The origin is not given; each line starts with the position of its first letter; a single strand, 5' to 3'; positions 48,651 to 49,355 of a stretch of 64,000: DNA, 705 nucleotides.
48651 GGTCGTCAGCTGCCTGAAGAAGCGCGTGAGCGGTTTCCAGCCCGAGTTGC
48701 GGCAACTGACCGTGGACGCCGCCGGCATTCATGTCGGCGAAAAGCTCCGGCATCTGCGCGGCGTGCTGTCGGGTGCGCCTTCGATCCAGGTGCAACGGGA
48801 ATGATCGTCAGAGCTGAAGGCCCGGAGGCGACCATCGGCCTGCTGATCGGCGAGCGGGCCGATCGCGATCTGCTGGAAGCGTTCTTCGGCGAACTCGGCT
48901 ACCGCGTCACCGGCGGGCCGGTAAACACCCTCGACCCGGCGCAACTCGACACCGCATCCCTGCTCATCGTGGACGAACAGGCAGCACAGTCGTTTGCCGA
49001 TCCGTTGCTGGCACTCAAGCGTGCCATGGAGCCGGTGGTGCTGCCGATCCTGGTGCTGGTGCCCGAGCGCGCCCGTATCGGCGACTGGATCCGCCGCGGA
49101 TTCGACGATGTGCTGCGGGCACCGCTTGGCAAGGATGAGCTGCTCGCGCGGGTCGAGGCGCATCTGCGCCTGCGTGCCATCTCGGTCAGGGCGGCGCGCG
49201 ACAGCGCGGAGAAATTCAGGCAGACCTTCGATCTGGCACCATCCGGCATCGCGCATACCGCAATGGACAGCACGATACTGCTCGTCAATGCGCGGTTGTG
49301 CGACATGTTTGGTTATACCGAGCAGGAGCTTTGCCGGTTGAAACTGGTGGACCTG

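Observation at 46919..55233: Kinase-less operon: CheY-like receiver, KaiC-like ATPase and two c-di-GMP enzymes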

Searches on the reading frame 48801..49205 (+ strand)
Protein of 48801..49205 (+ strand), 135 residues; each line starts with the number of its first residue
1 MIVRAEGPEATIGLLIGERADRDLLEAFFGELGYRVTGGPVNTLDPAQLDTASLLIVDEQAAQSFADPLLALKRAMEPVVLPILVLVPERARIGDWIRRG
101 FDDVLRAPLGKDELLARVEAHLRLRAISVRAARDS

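Call 27: find_homologous_proteins(query=window:48801-49205:+, max_evalue=0.001)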
Query window:48801-49205:+ (135 aa): 1 proteins with E <= 0.001 among 97 candidates.
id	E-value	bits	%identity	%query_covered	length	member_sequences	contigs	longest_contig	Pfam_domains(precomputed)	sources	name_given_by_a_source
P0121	1.1e-15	76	40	100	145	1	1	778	-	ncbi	ncbi:unnamed protein product, partial [Phaeothamnion confervicola]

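Call 34: search_protein_representatives(protein=window:48801-49190:+)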
Query: 130 residues. Proteins with E-value up to 0.001 (for the whole library): 210; up to 1e-10: 82; up to 1e-30: 0. The best 150 are listed.
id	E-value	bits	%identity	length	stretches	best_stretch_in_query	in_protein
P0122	7.5e-24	100.5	46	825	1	8-128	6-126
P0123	8.3e-22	93.9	50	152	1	7-119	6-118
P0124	4.3e-20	88.4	45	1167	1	7-126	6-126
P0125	8.1e-20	87.5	46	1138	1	10-126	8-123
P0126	1.1e-19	87.1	51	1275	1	10-126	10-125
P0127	2.6e-19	85.9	47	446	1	11-126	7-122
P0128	1.2e-18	83.8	48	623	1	10-126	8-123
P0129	2.2e-18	82.9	45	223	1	10-127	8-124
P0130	3.1e-18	82.4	44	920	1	10-126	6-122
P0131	4.2e-18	82.0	46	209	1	10-126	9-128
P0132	9.5e-18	80.8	44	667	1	10-126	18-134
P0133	1.0e-17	80.7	46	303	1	10-126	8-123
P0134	1.4e-17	80.3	42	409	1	11-128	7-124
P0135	1.5e-17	80.2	44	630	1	8-126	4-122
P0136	1.5e-17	80.2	46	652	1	11-126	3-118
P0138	2.5e-17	79.5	45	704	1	10-128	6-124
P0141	4.0e-17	78.8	40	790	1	10-129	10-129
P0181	3.1e-12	63.0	40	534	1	10-128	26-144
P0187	6.1e-12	62.1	41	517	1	10-126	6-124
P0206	1.5e-10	57.6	38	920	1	10-127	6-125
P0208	3.1e-10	56.6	34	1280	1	7-126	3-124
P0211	6.0e-10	55.7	33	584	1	9-126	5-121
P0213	1.1e-09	54.8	35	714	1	9-124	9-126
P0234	4.3e-08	49.7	36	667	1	11-128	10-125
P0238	8.7e-08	48.7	38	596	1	10-126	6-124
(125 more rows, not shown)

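Call 38: search_protein_families(library=pfam, proteins=[P0138, P0141, P0206, P0208, P0213, P0234, P0238, P0211, P0181, P0187], max_evalue=0.0001)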
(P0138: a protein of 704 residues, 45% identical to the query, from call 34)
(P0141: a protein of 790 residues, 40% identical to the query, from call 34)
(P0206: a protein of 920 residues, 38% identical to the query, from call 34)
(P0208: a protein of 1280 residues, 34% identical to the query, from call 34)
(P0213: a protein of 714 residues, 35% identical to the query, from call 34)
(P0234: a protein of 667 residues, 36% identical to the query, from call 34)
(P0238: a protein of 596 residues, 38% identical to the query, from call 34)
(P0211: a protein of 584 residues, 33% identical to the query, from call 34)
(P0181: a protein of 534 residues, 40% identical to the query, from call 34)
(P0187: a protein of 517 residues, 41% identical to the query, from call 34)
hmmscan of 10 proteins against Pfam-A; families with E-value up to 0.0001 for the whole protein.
P0138 (704 aa): 10 families
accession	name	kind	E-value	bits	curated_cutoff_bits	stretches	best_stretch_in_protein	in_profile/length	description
PF13185.12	GAF_2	-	2.5e-35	122.1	28.6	2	444-591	2-136/136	GAF domain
PF01590.32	GAF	-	8.6e-33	114.1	22.4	2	276-414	2-133/133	GAF domain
PF13492.12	GAF_3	-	1.5e-18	67.9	27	2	525-592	62-129/129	GAF domain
PF13426.13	PAS_9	-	1e-12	48.6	27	1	151-245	9-103/103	PAS domain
PF08448.16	PAS_4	-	3.1e-10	40.7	23.1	1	153-248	16-110/110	PAS fold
PF08447.18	PAS_3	-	4.1e-10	40.2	25.6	1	155-233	2-81/89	PAS fold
PF00989.32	PAS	-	5.8e-10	39.6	22.6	1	134-243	2-113/113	PAS fold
PF13188.13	PAS_8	-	4.6e-08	33.1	21.8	1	134-187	2-53/65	PAS domain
PF00512.31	HisKA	-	1.6e-05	25.3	26.9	1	660-703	3-43/66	His Kinase A (phospho-acceptor) domain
PF01442.23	Apolipoprotein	-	9.2e-05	22.7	90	0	593-701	58-161/190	Apolipoprotein A1/A4/E domain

P0141 (790 aa): 8 families
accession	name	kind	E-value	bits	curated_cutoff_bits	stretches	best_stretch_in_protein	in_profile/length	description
PF13426.13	PAS_9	-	2.3e-22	79.7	27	1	149-250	3-102/103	PAS domain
PF08448.16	PAS_4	-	8.2e-21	74.7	23.1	2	143-253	1-109/110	PAS fold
PF08447.18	PAS_3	-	4.4e-17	62.6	25.6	1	160-245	2-88/89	PAS fold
PF13185.12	GAF_2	-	1.7e-14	54.6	28.6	1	280-426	2-135/136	GAF domain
PF00989.32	PAS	-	2.1e-14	53.9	22.6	1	137-249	1-113/113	PAS fold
PF13188.13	PAS_8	-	2.4e-12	46.7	21.8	1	137-179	1-44/65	PAS domain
PF12860.13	PAS_7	-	1.3e-07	32.2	27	0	456-573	4-113/115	PAS fold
PF01590.32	GAF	-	5.4e-07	30.6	22.4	1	286-423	6-130/133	GAF domain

P0206 (920 aa): 10 families
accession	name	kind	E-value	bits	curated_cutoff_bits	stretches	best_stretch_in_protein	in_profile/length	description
PF13426.13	PAS_9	-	2.8e-40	137.2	27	2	421-520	2-102/103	PAS domain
PF13185.12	GAF_2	-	2.1e-35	122.3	28.6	2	690-826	2-136/136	GAF domain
PF01590.32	GAF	-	4.4e-34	118.3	22.4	2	691-825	1-133/133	GAF domain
PF00989.32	PAS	-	2.2e-31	108.6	22.6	2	411-513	2-107/113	PAS fold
PF13492.12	GAF_3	-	2.7e-30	105.9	27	2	266-398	3-129/129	GAF domain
PF08448.16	PAS_4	-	8.2e-27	94.1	23.1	1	418-521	3-107/110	PAS fold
PF13188.13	PAS_8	-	8.7e-25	86.2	21.8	2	411-464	2-55/65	PAS domain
PF08447.18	PAS_3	-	4.2e-20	72.3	25.6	1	432-508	1-81/89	PAS fold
PF24820.1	Diguanyl_cycl_sensor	-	2e-05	24.9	28.1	1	416-473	2-59/109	Diguanylate cyclase-like sensor domain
PF18095.7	PAS_12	-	9.1e-05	22.5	22.6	0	423-499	60-134/153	UPF0242 C-terminal PAS-like domain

P0208 (1280 aa): 12 families
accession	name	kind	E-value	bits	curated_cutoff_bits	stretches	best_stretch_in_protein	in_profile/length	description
PF13426.13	PAS_9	-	1.4e-50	170.2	27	4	542-640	2-102/103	PAS domain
PF08447.18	PAS_3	-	3.2e-50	168.8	25.6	3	985-1069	3-89/89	PAS fold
PF00989.32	PAS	-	2.8e-43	146.9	22.6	4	534-639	4-113/113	PAS fold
PF13487.12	HD_5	-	2.7e-40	138.3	27.2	1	1100-1265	3-170/170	HD domain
PF08448.16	PAS_4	-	4.7e-36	123.8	23.1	2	541-640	5-106/110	PAS fold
PF13185.12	GAF_2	-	2.1e-35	122.4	28.6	2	810-945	2-135/136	GAF domain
PF01590.32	GAF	-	1.9e-32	113.1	22.4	2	811-945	1-133/133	GAF domain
PF13188.13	PAS_8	-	3.2e-28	97.1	21.8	2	532-587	2-53/65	PAS domain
PF13492.12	GAF_3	-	1.2e-24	87.5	27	2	384-519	1-129/129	GAF domain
PF01966.28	HD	-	1.3e-21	77.5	22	1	1112-1234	2-116/116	HD domain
PF24820.1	Diguanyl_cycl_sensor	-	6.6e-08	32.9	28.1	1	536-615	1-88/109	Diguanylate cyclase-like sensor domain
PF08668.18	HDOD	-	1.6e-05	24.9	22.9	0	1112-1202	96-195/196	HDOD domain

P0213 (714 aa): 8 families
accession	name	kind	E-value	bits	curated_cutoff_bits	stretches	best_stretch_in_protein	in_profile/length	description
PF13426.13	PAS_9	-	1.6e-19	70.5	27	1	396-492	6-103/103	PAS domain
PF00989.32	PAS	-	1.2e-17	64.3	22.6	2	133-231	2-101/113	PAS fold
PF08448.16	PAS_4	-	5.8e-15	55.9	23.1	1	387-492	1-107/110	PAS fold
PF13596.12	PAS_10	-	2.4e-13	51.1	22.1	1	261-367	3-106/106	PAS domain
PF13188.13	PAS_8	-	1.6e-12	47.3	21.8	1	134-172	3-40/65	PAS domain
PF13185.12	GAF_2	-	7.7e-10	39.6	28.6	1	521-680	2-136/136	GAF domain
PF01590.32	GAF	-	2.4e-06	28.6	22.4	1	576-679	47-133/133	GAF domain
PF13492.12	GAF_3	-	2.8e-06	28.2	27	1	634-681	82-129/129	GAF domain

P0234 (667 aa): 7 families
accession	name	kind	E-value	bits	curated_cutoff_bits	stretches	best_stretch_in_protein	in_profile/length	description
PF08447.18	PAS_3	-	5.1e-64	213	25.6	3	533-621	2-89/89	PAS fold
PF13426.13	PAS_9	-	4.6e-45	152.6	27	3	394-497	1-103/103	PAS domain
PF00989.32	PAS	-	2.1e-38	131.3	22.6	3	135-222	2-88/113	PAS fold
PF13188.13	PAS_8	-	7.7e-26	89.5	21.8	1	135-181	2-49/65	PAS domain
PF08448.16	PAS_4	-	1.5e-25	90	23.1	2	392-499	3-109/110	PAS fold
PF24820.1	Diguanyl_cycl_sensor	-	2.6e-14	53.5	28.1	1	144-235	6-101/109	Diguanylate cyclase-like sensor domain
PF14598.12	PAS_11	-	1.1e-11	45.1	25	0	556-621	36-101/109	PAS domain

P0238 (596 aa): 10 families
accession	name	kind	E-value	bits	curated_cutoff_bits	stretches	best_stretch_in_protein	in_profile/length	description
PF13487.12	HD_5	-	3.1e-42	144.6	27.2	1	413-580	1-170/170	HD domain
PF01966.28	HD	-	2.3e-21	76.7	22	1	427-549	2-116/116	HD domain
PF13185.12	GAF_2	-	1.3e-20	74.4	28.6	1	263-396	2-136/136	GAF domain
PF01590.32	GAF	-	3.2e-19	70.2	22.4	1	264-395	1-133/133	GAF domain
PF13492.12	GAF_3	-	7.6e-15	55.9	27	1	272-397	9-129/129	GAF domain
PF13426.13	PAS_9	-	1.9e-11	44.6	27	1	144-241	7-103/103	PAS domain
PF00989.32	PAS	-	6.2e-11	42.7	22.6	1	129-238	2-112/113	PAS fold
PF13188.13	PAS_8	-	3.1e-06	27.3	21.8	1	129-180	2-48/65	PAS domain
PF08448.16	PAS_4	-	1.7e-05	25.4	23.1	0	140-243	7-109/110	PAS fold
PF08447.18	PAS_3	-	7.3e-05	23.4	25.6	0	151-236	2-89/89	PAS fold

P0211 (584 aa): 10 families
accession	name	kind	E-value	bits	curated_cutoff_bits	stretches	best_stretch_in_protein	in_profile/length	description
PF07568.18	HisKA_2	-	3.6e-26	91.5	22.3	1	390-466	1-76/76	Histidine kinase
PF13426.13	PAS_9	-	2.4e-23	82.8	27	2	268-369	2-103/103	PAS domain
PF00989.32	PAS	-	7.5e-17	61.8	22.6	2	259-367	3-113/113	PAS fold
PF13188.13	PAS_8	-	6e-14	51.8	21.8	2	258-301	2-42/65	PAS domain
PF08448.16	PAS_4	-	1.5e-13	51.4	23.1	1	264-372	2-110/110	PAS fold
PF08447.18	PAS_3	-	9.6e-13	48.7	25.6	1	157-240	4-86/89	PAS fold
PF24820.1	Diguanyl_cycl_sensor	-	1.7e-12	47.6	28.1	1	144-237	8-104/109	Diguanylate cyclase-like sensor domain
PF02518.31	HATPase_c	-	9.7e-10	39.3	26.4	1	493-581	8-108/111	Histidine kinase-, DNA gyrase B-, and HSP90-like ATPase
PF07536.20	HWE_HK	-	3.7e-08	34.4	22.8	1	390-444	1-52/83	HWE histidine kinase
PF13581.12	HATPase_c_2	-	8.5e-06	26.2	27.4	1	485-574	26-121/127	Histidine kinase-like ATPase domain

P0181 (534 aa): 6 families
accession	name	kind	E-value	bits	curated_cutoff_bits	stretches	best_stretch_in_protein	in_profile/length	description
PF00989.32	PAS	-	5.8e-36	123.4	22.6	3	273-383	2-113/113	PAS fold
PF13426.13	PAS_9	-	9.8e-30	103.3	27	3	163-259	8-103/103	PAS domain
PF08448.16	PAS_4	-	7.7e-24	84.5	23.1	2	281-387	4-109/110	PAS fold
PF13188.13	PAS_8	-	4.6e-23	80.7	21.8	2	398-438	1-38/65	PAS domain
PF08447.18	PAS_3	-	1.6e-19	70.4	25.6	1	298-366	5-74/89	PAS fold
PF12860.13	PAS_7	-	2.8e-05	24.7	27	0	153-199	2-48/115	PAS fold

P0187 (517 aa): 5 families
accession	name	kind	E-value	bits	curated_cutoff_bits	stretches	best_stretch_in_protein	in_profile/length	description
PF13487.12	HD_5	-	2.3e-47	161.4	27.2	1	335-500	2-170/170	HD domain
PF01966.28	HD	-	1.6e-23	83.6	22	1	348-469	2-116/116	HD domain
PF13492.12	GAF_3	-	3.5e-22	79.6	27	1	155-289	4-129/129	GAF domain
PF13185.12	GAF_2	-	2.7e-21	76.6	28.6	1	151-288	2-136/136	GAF domain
PF01590.32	GAF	-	1.2e-18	68.3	22.4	1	156-287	5-133/133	GAF domain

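Call 43: find_homologous_proteins(query=A4, max_evalue=0.00001)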
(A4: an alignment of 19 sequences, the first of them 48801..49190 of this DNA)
Query A4 (19 sequences) (130 aa, profile of the alignment): 2 proteins with E <= 0.00001 among 2321 candidates.
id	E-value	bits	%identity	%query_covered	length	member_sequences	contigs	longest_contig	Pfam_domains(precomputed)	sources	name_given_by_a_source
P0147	5.0e-36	141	42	92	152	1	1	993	-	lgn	-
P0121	3.2e-34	136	41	98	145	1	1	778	-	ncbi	ncbi:unnamed protein product, partial [Phaeothamnion confervicola]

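Call 48: search_solved_structures(query=A5, max_evalue=1, show_alignments=2)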
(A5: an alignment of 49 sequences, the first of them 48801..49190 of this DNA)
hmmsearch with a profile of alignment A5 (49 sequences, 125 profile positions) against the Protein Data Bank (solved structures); distinct sequences matched with E-value up to 1: 155 (the best 60 are shown).
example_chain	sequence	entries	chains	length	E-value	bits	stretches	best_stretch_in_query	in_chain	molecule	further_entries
9g85_A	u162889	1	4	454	4.7e-11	46.1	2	16-120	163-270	Response regulator PleD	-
2wb4_A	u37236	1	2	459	4.9e-11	46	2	16-120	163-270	DIGUANYLATE CYCLASE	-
9g86_A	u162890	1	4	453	5.1e-11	46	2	16-120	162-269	Response regulator PleD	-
1w25_A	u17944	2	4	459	5.3e-11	45.9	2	16-120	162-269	STALKED-CELL DIFFERENTIATION CONTROLLING PROTEIN | RESPONSE REGULATOR PLED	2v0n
3n53_A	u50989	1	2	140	5.4e-10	42.7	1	8-121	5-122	Response regulator receiver modulated diguanylate cyclase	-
1mvo_A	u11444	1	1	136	4.9e-09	39.6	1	16-120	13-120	PhoP response regulator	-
7e1h_A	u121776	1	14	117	1.4e-08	38.1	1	22-120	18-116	DNA-binding response regulator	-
4uhj_A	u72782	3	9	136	2.9e-08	37.1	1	9-120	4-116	TRANSCRIPTIONAL REGULATORY PROTEIN CPXR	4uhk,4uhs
1zh2_A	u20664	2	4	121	3.3e-08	36.9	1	10-120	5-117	KDP operon transcriptional regulatory protein kdpE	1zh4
7cci_A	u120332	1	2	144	4.1e-08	36.6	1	6-120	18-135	AdeR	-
7e1b_A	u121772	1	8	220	5e-08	36.3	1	22-120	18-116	DNA-binding response regulator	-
2pkx_A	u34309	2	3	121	6e-08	36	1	14-120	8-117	Transcriptional regulatory protein phoP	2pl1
7e90_A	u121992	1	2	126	6.3e-08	36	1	19-120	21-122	DNA-binding response regulator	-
5x5j_A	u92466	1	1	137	6.8e-08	35.9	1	6-120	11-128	AdeR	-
5xjp_A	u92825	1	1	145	8.1e-08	35.6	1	6-120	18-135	AdeR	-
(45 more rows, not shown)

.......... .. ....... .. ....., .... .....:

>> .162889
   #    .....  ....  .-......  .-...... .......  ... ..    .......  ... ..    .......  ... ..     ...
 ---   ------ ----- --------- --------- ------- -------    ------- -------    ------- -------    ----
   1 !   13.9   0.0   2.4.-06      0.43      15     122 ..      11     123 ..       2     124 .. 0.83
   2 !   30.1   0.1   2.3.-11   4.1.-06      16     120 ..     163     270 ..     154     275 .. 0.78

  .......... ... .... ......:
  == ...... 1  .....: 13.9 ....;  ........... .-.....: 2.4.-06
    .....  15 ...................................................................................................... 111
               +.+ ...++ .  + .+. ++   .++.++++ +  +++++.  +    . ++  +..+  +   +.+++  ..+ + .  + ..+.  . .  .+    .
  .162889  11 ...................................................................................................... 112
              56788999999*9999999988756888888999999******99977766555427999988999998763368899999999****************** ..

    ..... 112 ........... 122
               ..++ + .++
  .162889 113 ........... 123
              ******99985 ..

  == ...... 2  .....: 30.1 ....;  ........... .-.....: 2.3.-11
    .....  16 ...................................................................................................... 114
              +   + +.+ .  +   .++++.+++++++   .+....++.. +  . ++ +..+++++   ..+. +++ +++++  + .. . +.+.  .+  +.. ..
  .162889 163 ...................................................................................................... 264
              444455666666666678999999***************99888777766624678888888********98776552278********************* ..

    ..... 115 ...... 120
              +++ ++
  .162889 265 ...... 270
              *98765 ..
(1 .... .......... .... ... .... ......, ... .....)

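Call 50: predict_structure(alignment_id=A5)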
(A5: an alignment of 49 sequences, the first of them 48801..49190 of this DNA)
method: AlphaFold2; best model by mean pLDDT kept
length: 130 residues; sequences in the alignment: 49
mean_pLDDT: 91.5   pTM: 0.86
mean pLDDT of the five models: 91.5, 90.9, 90.5, 90.4, 90.2
residues with pLDDT >= 90: 99; 70-90: 23; 50-70: 8; < 50: 0
segments of 3 or more residues with pLDDT < 50: none
pLDDT, mean of each block of 10 residues (from residue 1): 67 95 96 92 84 96 95 90 96 94 96 97 91
secondary structure, 60 per line:
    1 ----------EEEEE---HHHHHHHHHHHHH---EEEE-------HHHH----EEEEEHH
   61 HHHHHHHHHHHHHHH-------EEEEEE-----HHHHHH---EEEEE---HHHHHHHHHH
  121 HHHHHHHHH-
elements in order: E11-15 H19-31 E35-38 H46-49 E54-58 H59-75 E83-88 H94-99 E103-107 H111-129

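Call 54: find_related_loci(query=A6, collection=metagenome_contigs, flank=4000)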
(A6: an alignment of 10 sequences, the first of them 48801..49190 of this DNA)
Query A6 (130 aa) in metagenome_contigs; peptide patterns used: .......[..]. (x = any residue, [..] = any of these).
47 stretches matched a pattern; 22 encode a relative of the query (tblastn E <= 1e-3); 22 distinct loci.
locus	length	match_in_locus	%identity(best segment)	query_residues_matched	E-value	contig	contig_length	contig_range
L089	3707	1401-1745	48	11-125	3e-27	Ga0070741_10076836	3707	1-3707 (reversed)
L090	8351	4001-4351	50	8-125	4e-26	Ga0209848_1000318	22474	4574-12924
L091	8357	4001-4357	45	12-130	4e-26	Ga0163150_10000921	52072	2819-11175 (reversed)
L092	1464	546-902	45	12-130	3e-26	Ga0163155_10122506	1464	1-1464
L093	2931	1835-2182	45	12-128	8e-25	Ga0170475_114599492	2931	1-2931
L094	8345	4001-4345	45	11-125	2e-24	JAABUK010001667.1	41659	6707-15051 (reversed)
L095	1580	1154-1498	45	11-125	3e-24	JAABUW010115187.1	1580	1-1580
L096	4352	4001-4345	45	11-125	4e-23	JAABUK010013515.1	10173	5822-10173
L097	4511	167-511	43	10-125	1e-22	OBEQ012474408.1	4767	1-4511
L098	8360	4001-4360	41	9-128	6e-22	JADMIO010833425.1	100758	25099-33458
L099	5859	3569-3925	40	12-129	3e-19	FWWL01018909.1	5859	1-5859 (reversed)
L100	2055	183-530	39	7-125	7e-19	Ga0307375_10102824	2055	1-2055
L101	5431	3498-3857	40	10-128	2e-17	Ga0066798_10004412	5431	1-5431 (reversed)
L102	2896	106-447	39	11-125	5e-17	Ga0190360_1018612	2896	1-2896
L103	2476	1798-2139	40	11-125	7e-17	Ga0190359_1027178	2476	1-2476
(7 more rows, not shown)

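Call 55: fold_search(model_id=the predicted structure, library=pdb)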
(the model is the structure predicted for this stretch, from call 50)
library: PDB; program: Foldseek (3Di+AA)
matches with E <= 10: 1695; with E <= 0.001: 231
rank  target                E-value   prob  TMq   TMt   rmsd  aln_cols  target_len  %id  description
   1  7e90_B                2.3e-06  1.00  0.72  0.80   2.2       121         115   21  Crystal structure of the receiver domain (D51E) of the response regulator VbrR from Vibrio parahaemolyticus (released 2021-04-28)
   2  1mvo                  3.0e-06  1.00  0.68  0.73   3.2       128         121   20  Crystal structure of the PhoP receiver domain from Bacillus subtilis (released 2002-10-16)
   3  1nxx                  3.7e-06  1.00  0.64  0.72   3.4       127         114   22  MicArec pH 5.5 (released 2004-02-17)
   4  5e3j_A                3.7e-06  1.00  0.63  0.68   3.7       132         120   19  The response regulator RstA is a potential drug target for Acinetobacter baumannii (released 2016-05-04)
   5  5hm6_A                3.9e-06  1.00  0.62  0.68   3.4       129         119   21  N-terminal domain of BfmR from Acinetobacter baumannii (released 2017-01-18)
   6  1nxo                  4.5e-06  1.00  0.63  0.69   3.6       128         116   21  MicArec pH7.0 (released 2004-02-17)
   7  1nxt                  4.8e-06  1.00  0.62  0.68   3.8       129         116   21  MicArec pH 4.0 (released 2004-02-17)
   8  7e1h_B                5.4e-06  1.00  0.72  0.80   2.1       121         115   24  crystal structure of RD-BEF (released 2022-02-09)
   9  3lte_G                6.2e-06  1.00  0.65  0.70   3.7       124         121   20  CRYSTAL STRUCTURE OF RESPONSE REGULATOR (SIGNAL RECEIVER DOMAIN) FROM Bermanella marisrubri (released 2010-03-31)
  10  4kfc_B                6.2e-06  1.00  0.66  0.41   3.6       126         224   25  Crystal structure of a hyperactive mutant of response regulator KdpE complexed to its promoter DNA (released 2014-02-19)
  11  1xhf_B                7.0e-06  1.00  0.64  0.67   3.6       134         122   19  Crystal structure of the bef3-activated receiver domain of redox response regulator arca (released 2005-05-17)
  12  4kny_B                7.5e-06  1.00  0.65  0.39   4.0       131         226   24  Crystal structure of the response regulator KdpE complexed to DNA in an active-like conformation (released 2014-02-19)
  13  7e90_A                8.0e-06  1.00  0.71  0.79   2.3       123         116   22  Crystal structure of the receiver domain (D51E) of the response regulator VbrR from Vibrio parahaemolyticus (released 2021-04-28)
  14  3cfy                  8.5e-06  1.00  0.68  0.68   3.2       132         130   13  Crystal structure of signal receiver domain of putative Luxo repressor protein from Vibrio parahaemolyticus (released 2008-03-18)
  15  6br7_A                1.1e-05  1.00  0.63  0.67   3.4       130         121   21  Beryllium fluorinated receiver domain of BfmR from Acinetobacter baumannii (released 2018-02-21)
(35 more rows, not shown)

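Call 77: search_protein_families(library=padloc, proteins=[window:48801-49190:+], max_evalue=0.001)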
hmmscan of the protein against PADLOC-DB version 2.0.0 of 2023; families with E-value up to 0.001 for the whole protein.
window:48801-49190:+ (130 aa): 0 families
